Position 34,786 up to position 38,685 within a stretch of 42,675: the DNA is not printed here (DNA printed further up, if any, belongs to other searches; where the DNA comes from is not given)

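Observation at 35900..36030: PolC in the canonical locus has no 3'-5' proofreading exonuclease domain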

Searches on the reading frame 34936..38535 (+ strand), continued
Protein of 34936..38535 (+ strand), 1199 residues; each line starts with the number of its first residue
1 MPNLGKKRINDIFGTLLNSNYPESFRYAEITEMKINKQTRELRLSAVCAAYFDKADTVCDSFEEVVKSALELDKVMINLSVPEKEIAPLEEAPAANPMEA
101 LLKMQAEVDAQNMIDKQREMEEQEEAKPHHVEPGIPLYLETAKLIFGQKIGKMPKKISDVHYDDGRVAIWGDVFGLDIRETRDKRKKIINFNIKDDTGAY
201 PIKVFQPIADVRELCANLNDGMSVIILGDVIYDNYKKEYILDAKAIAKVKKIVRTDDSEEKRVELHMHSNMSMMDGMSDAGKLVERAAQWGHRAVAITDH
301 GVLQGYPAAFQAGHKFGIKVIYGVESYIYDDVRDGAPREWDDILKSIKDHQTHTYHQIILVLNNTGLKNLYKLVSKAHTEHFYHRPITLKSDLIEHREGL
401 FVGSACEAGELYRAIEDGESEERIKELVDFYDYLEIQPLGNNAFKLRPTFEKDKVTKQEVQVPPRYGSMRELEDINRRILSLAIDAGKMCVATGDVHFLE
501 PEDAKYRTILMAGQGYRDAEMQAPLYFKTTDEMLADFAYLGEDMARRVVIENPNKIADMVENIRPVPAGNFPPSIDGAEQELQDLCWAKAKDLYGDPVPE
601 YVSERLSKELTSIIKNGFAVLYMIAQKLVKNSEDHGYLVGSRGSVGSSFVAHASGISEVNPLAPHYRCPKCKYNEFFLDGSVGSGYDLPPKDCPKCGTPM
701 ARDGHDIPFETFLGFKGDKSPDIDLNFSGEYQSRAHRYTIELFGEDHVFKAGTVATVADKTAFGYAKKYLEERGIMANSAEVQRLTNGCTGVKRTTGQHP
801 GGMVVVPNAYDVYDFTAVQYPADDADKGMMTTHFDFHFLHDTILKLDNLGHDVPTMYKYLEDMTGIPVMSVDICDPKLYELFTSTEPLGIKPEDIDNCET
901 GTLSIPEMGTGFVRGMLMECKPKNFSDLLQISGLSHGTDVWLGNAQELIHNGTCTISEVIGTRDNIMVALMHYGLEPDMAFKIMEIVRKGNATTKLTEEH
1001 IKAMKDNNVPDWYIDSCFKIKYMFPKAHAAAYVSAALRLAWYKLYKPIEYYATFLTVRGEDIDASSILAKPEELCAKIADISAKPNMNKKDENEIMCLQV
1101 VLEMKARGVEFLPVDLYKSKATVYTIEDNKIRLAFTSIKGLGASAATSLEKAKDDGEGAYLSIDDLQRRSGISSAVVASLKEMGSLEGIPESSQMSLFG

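Call 22: find_related_loci(query=window:34936-38532:+, collection=genome_contigs, flank=10000)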
Query window:34936-38532:+ (1199 aa) in genome_contigs; peptide patterns used: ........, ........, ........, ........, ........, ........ (x = any residue, [..] = any of these).
600 stretches matched a pattern (row limit reached: there are more); 580 encode a relative of the query (tblastn E <= 1e-3); the best 80 are kept; 80 distinct loci.
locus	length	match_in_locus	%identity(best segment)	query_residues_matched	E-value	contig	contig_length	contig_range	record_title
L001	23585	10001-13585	86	1-1198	0e+0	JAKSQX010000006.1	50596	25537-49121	MAG: Clostridia bacterium isolate Horse_feces240 MAG240_6, whole genome shotgun sequence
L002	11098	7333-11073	74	6-1198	0e+0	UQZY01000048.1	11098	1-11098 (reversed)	uncultured Ruminococcaceae bacterium isolate UMGS802 genome assembly, contig: NODE_3996_length_11098_cov_5.158653, whole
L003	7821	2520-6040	78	1-1199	0e+0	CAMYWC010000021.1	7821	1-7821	MAG TPA_asm: uncultured Clostridia bacterium isolate SRR10912535_bin.20_metaWRAP_v1.3_MAG genome assembly, contig: ERZ14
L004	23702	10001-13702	74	6-1198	0e+0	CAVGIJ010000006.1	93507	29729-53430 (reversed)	Acutalibacteraceae bacterium isolate H07631-L1_cleanbin_000002 genome assembly, contig: Spades_H07631-L1_contig_81, whol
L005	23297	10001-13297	73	99-1199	0e+0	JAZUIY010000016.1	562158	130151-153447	MAG: Acutalibacteraceae bacterium isolate T1900045262_TH20190032.MAGScoT_cleanbin_000003 SGB_5830_k141_581500, whole gen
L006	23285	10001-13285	72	107-1199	0e+0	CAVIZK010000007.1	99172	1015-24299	Paludibacteraceae bacterium isolate H07656-L1_cleanbin_000002 genome assembly, contig: Spades_H07656-L1_contig_48, whole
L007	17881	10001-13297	72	99-1199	0e+0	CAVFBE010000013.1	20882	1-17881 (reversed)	Muribaculaceae bacterium isolate SRR8978461_cleanbin_000002 genome assembly, contig: Spades_SRR8978461_contig_73, whole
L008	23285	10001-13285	72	107-1199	0e+0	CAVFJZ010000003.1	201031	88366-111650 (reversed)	Bacteroidaceae bacterium isolate G02622-L1_cleanbin_000003 genome assembly, contig: Spades_G02622-L1_contig_4, whole gen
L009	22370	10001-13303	72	100-1199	0e+0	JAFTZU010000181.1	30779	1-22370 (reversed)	MAG: Clostridia bacterium isolate RGIG4299 Roe_deer_Duodenum-2__c270355, whole genome shotgun sequence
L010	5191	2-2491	94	372-1199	0e+0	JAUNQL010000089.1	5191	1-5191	MAG: Clostridia bacterium isolate S38M_St_5 NODE_5489_length_5191_cov_5.389798, whole genome shotgun sequence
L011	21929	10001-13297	71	100-1199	0e+0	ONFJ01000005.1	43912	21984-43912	uncultured Clostridiales bacterium isolate RUG258 genome assembly, contig: scaffold_289, whole genome shotgun sequence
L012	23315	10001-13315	59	86-1198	0e+0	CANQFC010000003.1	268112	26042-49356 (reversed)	MAG: uncultured Clostridia bacterium isolate Lapin-002__bin29 genome assembly, contig: Lapin-002__NODE_17_length_268112_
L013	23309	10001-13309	60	100-1199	0e+0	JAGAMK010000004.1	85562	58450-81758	MAG: Clostridia bacterium isolate RGIG8575 Water_deer_Cecum-3__c25290, whole genome shotgun sequence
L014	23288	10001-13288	60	103-1199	0e+0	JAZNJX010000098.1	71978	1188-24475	MAG: Candidatus Fimenecus sp. isolate T1900044678_TS20190144.MAGScoT_cleanbin_000064 SGB_1658_k141_4158072, whole genome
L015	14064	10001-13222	60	125-1199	0e+0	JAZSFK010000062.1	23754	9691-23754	MAG: Candidatus Fimenecus sp. isolate T1900044582_TS20190048.MAGScoT_cleanbin_000039 SGB_575_k141_2376261, whole genome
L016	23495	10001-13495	57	14-1199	0e+0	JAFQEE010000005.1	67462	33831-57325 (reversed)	MAG: Clostridia bacterium isolate RGIG1738 Goat_Cecum-3__c61021, whole genome shotgun sequence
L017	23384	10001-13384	58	71-1198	0e+0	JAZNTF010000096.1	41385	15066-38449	MAG: Candidatus Fimenecus sp. isolate T1900044804_TS20190270.MAGScoT_cleanbin_000017 SGB_2740_k141_1789434, whole genome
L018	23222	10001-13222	59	125-1199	0e+0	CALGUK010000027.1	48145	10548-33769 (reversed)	MAG TPA_asm: uncultured Clostridia bacterium isolate SRR6425810_bin.30_CONCOCT_v1.1_MAG genome assembly, contig: ERZ1767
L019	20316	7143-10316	59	135-1198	0e+0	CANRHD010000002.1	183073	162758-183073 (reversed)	MAG: uncultured Clostridia bacterium isolate Lapin-022__bin52 genome assembly, contig: Lapin-022__NODE_46_length_183073_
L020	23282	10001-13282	56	90-1198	0e+0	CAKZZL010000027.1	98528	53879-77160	MAG TPA_asm: uncultured Clostridia bacterium isolate ERR1278074_bin.128_CONCOCT_v1.1_MAG genome assembly, contig: ERZ842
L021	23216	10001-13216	58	116-1198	0e+0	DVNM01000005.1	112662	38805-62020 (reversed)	MAG TPA_asm: Candidatus Scubalenecus merdavium isolate CHK176-6737 CHK176__C36741_L112662_ERR3414571, whole genome shotg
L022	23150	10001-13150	57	131-1198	0e+0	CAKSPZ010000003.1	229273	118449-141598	MAG: uncultured Eubacteriales bacterium isolate REFINED_METABAT215_TOP10_CONTIGS_1500_ASSEMBLY_K77_MERGED__Hadza_MoBio_h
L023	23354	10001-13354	55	103-1198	0e+0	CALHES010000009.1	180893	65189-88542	MAG TPA_asm: uncultured Clostridia bacterium isolate ERR1913115_bin.38_CONCOCT_v1.1_MAG genome assembly, contig: ERZ1742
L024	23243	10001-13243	57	129-1199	0e+0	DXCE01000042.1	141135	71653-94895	MAG TPA_asm: Candidatus Eubacterium faecavium isolate ChiHecec3B27-3607 ChiHecec3B27__C279458_L141135_SAMN08009885, whol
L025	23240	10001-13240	56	129-1198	0e+0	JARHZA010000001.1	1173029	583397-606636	MAG: Eubacterium sp. isolate cluster1_bin.35 k127_837996, whole genome shotgun sequence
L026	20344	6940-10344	54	71-1199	0e+0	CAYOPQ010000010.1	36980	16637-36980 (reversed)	MAG TPA_asm: uncultured Bacteroides sp. isolate SRP141132_co6_57 genome assembly, contig: NODE_657_length_36980_cov_41.2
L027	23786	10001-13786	51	8-1198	0e+0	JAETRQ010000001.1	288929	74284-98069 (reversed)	MAG: Eubacteriaceae bacterium isolate S30_Bin2 scaffold_9, whole genome shotgun sequence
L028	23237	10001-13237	56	129-1198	0e+0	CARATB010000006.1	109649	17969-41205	MAG TPA_asm: uncultured Eubacteriales bacterium isolate MGBC165802 genome assembly, contig: MGBC165802.6, whole genome s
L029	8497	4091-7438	55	100-1198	0e+0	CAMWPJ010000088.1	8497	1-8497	MAG TPA_asm: uncultured Clostridia bacterium isolate SRR14411303_bin.1_metawrap_v1.3_MAG genome assembly, contig: NODE.1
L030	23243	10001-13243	56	129-1199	0e+0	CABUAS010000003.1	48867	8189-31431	MAG TPA_asm: uncultured Ruminococcaceae bacterium isolate MGYG-HGUT-03842 genome assembly, contig: GUT_GENOME245705_3, w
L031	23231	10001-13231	56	134-1199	0e+0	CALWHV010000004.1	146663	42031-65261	MAG: uncultured Eubacterium sp. isolate E0_DP__bin140 genome assembly, contig: E0_DP__k127_2123963, whole genome shotgun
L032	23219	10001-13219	56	135-1198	0e+0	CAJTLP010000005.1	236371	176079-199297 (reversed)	MAG TPA_asm: uncultured Eubacterium sp. isolate MGBC100127 genome assembly, contig: MGBC100127.5, whole genome shotgun s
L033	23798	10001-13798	49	8-1198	0e+0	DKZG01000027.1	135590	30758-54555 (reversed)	MAG TPA_asm: Ruminococcaceae bacterium UBA7080 UBA7080_contig_1280, whole genome shotgun sequence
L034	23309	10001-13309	53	108-1198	0e+0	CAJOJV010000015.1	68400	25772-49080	uncultured Eubacterium sp. isolate Red_deer_4_mag_74 genome assembly, contig: scaffold_1819, whole genome shotgun sequen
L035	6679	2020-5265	55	129-1198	0e+0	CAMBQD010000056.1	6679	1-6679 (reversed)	MAG: uncultured Clostridia bacterium isolate SRR17382104_bin.39_metaWRAP_v1.3_MAG genome assembly, contig: ERZ10544615.7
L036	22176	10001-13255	54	129-1199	0e+0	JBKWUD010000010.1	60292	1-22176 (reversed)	MAG: Eubacterium sp. isolate C014_24 NODE_733_length_60292_cov_9.083736, whole genome shotgun sequence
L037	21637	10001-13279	54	110-1198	0e+0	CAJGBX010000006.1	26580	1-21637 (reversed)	MAG: Clostridiaceae bacterium isolate MAG20 genome assembly, contig: k141_981031_length_26580_cov_15.6232, whole genome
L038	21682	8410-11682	53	129-1198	0e+0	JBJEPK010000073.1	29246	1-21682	MAG: Eubacterium sp. isolate LOHA05_bin.008 NODE_661_length_29246_cov_7.725600, whole genome shotgun sequence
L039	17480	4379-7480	54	132-1198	0e+0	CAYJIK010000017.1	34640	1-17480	MAG TPA_asm: uncultured Oscillospiraceae bacterium isolate ERP123703_co1_345 genome assembly, contig: NODE_1194_length_3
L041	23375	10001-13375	52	130-1198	0e+0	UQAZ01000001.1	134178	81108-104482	uncultured Ruminococcaceae bacterium isolate UMGS98 genome assembly, contig: NODE_31_length_134178_cov_4.104203, whole g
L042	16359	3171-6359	54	140-1198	0e+0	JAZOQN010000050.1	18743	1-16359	MAG: Acutalibacteraceae bacterium isolate T1900045567_YK20190261.MAGScoT_cleanbin_000031 SGB_7948_k141_1597027, whole ge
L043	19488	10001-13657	65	7-1198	0e+0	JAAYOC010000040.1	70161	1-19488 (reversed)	MAG: Oscillospiraceae bacterium isolate AS21ysBPME_312 272320_AS21, whole genome shotgun sequence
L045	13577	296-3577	53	129-1198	0e+0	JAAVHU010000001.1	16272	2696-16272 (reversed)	MAG: Clostridiales bacterium isolate Mgla_MAG_1-bin_12 c_000000012604, whole genome shotgun sequence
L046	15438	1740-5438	64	136-1198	0e+0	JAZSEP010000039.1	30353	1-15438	MAG: Oscillospiraceae bacterium isolate T1900044589_TS20190055.MAGScoT_cleanbin_000007 SGB_619_k141_2133174, whole genom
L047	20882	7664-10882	56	135-1198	0e+0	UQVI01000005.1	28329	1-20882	uncultured Ruminococcaceae bacterium isolate UMGS677 genome assembly, contig: NODE_389_length_28329_cov_5.657954, whole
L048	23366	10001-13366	50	105-1198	0e+0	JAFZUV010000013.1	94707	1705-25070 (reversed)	MAG: Clostridia bacterium isolate RGIG8118 Water_buffalos_Rumen-3__c1172369, whole genome shotgun sequence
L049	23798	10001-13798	62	140-1198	0e+0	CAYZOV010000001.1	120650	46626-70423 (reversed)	MAG TPA_asm: uncultured Ruminococcus sp. isolate SRP225648_co1_196 genome assembly, contig: NODE_150_length_120650_cov_4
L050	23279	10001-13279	51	134-1198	0e+0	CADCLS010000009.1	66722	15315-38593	MAG: Ruminococcaceae bacterium isolate RUG14768 genome assembly, contig: RUG14768_asm_9, whole genome shotgun sequence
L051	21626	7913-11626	61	135-1198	0e+0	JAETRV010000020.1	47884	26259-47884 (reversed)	MAG: Anaerotruncus sp. isolate S30_Bin7 scaffold_781, whole genome shotgun sequence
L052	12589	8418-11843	50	81-1199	0e+0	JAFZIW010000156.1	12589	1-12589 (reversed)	MAG: Clostridia bacterium isolate RGIG7807 Water_buffalos_Reticulum-1__c681472, whole genome shotgun sequence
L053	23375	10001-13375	52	130-1198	0e+0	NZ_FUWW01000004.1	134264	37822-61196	Eubacterium coprostanoligenes strain ATCC 51222, whole genome shotgun sequence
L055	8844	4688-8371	61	151-1198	0e+0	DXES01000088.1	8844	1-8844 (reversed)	MAG TPA_asm: Candidatus Anaerotruncus excrementipullorum isolate CHK188-5543 CHK188__C102265_L8844_SAMEA5754832, whole g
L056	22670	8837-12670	60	91-1198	0e+0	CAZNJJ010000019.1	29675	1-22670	MAG TPA_asm: uncultured Oscillospiraceae bacterium isolate SRP313737_co1_30 genome assembly, contig: NODE_2480_length_29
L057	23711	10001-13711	62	134-1198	0e+0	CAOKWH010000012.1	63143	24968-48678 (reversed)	MAG TPA_asm: uncultured Clostridia bacterium isolate SRR15730553_bin.60_metawrap_v1.3_MAG genome assembly, contig: NODE.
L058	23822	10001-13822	60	106-1198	0e+0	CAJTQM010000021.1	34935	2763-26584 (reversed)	MAG TPA_asm: uncultured Oscillospiraceae bacterium isolate MGBC109100 genome assembly, contig: MGBC109100.21, whole geno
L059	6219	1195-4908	61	135-1198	0e+0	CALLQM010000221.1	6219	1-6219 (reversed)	MAG TPA_asm: uncultured Clostridia bacterium isolate SRR6713635_bin.11_CONCOCT_v1.1_MAG genome assembly, contig: ERZ7949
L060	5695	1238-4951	60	135-1198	0e+0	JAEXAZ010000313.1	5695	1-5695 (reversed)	MAG: Bacillota bacterium isolate OH_SFB_51 k127_1163722, whole genome shotgun sequence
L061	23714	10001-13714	61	135-1198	0e+0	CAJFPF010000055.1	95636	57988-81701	uncultured Anaerotruncus sp. isolate Coassembly_mag_63 genome assembly, contig: MAGpy_11413_min2k_bin_63_fak87_958818, w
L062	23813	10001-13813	60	140-1198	0e+0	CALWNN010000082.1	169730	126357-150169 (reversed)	MAG: uncultured Clostridia bacterium isolate E25__bin179 genome assembly, contig: E25__k127_1916970, whole genome shotgu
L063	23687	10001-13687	60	145-1198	0e+0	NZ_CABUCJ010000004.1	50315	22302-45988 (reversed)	MAG: uncultured Anaerotruncus sp. isolate MGYG-HGUT-03876, whole genome shotgun sequence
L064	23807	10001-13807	59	124-1198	0e+0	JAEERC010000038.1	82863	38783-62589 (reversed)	MAG: Clostridiaceae bacterium isolate Tb.RUG.35 k141_7597730_flag=0_multi=16.9906_len=82863, whole genome shotgun sequen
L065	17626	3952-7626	61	156-1198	0e+0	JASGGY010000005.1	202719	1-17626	MAG: Oscillospiraceae bacterium isolate 5N110 JMF-2111-06-0005.ont.bin.110_4, whole genome shotgun sequence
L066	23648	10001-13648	61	157-1198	0e+0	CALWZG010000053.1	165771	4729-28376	MAG: uncultured Anaerotruncus sp. isolate E14__bin8 genome assembly, contig: E14__k127_2437084, whole genome shotgun seq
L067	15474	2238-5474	56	129-1198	0e+0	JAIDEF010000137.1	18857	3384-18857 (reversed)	MAG: Eubacterium sp. isolate SC0316_S1_5 SC0316_S1_5_contig_137, whole genome shotgun sequence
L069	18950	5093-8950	59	98-1198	0e+0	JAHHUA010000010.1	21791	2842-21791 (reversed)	MAG: Oscillospiraceae bacterium isolate MAG096 MAG096_10, whole genome shotgun sequence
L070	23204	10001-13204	53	134-1198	0e+0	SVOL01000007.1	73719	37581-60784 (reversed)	MAG: Oscillospiraceae bacterium isolate SIG564 NODE_1772_length_73719_cov_3.339887, whole genome shotgun sequence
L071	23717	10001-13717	57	134-1198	0e+0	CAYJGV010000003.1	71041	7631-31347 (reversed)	MAG TPA_asm: uncultured Bacteroides sp. isolate ERP123703_co1_7 genome assembly, contig: NODE_310_length_71041_cov_14.08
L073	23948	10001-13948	57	100-1198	0e+0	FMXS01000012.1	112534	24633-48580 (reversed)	Ruminococcaceae bacterium FB2012 genome assembly, contig: IE31DRAFT_scaffold00010.10, whole genome shotgun sequence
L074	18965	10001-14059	58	25-1198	0e+0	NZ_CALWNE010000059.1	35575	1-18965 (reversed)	MAG: uncultured Allofournierella sp. isolate E0_DM__bin178 E0_DM__k127_1134915, whole genome shotgun sequence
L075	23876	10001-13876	57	102-1198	0e+0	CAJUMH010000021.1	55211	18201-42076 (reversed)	MAG TPA_asm: uncultured Ruthenibacterium sp. isolate MGBC140709 genome assembly, contig: MGBC140709.21, whole genome sho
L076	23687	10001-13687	58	143-1199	0e+0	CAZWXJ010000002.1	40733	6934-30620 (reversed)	MAG TPA_asm: uncultured Oscillospiraceae bacterium isolate SRP192927_co2_171 genome assembly, contig: NODE_1105_length_4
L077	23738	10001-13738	58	165-1198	0e+0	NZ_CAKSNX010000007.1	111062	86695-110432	MAG: uncultured Ruminococcus sp. isolate REFINED_METABAT215_TOP10_CONTIGS_1500_ASSEMBLY_K77_MERGED__Hadza_MoBio_hadza-I-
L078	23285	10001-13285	54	116-1198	0e+0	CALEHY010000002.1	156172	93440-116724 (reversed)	MAG TPA_asm: uncultured Clostridia bacterium isolate SRR6425755_bin.50_CONCOCT_v1.1_MAG genome assembly, contig: ERZ1767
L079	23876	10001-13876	57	102-1198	0e+0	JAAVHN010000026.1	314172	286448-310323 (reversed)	MAG: Subdoligranulum sp. isolate Mgla_MAG_6-bin_1 c_000000036381, whole genome shotgun sequence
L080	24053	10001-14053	57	25-1198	0e+0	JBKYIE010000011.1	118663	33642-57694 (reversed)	MAG: Ruthenibacterium sp. isolate C039_43 NODE_331_length_118663_cov_10.393152, whole genome shotgun sequence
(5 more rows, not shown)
